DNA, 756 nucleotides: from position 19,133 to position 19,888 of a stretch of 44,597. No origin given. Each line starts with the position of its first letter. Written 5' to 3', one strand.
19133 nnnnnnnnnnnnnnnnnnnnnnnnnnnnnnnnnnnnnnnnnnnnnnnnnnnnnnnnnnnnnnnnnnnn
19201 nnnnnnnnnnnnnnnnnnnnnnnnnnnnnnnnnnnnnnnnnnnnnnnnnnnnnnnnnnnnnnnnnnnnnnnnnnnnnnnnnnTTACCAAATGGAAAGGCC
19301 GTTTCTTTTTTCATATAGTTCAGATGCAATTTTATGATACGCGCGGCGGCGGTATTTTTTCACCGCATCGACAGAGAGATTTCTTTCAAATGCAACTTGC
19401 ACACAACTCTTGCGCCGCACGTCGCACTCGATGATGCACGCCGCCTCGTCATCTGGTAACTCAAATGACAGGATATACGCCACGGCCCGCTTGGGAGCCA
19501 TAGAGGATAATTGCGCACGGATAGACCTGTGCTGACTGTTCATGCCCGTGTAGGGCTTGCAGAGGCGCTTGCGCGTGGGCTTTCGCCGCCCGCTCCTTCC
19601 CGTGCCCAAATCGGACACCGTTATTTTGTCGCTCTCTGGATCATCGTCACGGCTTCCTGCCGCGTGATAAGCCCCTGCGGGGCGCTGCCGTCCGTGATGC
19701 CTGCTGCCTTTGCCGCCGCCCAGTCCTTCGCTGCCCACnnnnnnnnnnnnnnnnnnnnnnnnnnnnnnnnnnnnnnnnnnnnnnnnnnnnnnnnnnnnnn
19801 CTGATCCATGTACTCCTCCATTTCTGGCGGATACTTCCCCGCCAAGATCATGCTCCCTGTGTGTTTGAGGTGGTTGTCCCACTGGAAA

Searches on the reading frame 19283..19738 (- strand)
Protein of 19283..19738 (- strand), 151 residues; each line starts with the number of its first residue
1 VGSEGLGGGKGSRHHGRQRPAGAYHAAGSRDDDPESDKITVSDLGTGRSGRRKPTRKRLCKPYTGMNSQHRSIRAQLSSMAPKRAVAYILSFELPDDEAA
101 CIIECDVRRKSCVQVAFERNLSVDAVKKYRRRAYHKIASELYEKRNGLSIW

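Call 3: search_protein_families(library=pfam, proteins=[window:19283-19738:-], max_evalue=0.1)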
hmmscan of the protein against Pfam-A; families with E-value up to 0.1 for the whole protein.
window:19283-19738:- (151 aa): 1 family
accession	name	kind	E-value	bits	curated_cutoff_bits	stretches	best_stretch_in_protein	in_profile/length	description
PF08281.18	Sigma70_r4_2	-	0.0023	18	25.7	0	93-134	10-51/54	Sigma-70, region 4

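Call 4: search_protein_families(library=phrogs, proteins=[window:19283-19738:-], max_evalue=0.1)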
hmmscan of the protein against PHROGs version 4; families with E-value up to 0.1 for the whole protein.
window:19283-19738:- (151 aa): 1 family
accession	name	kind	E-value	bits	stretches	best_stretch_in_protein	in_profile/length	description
phrog_21339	-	other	0.057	14.8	1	101-132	19-51/100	lipoprotein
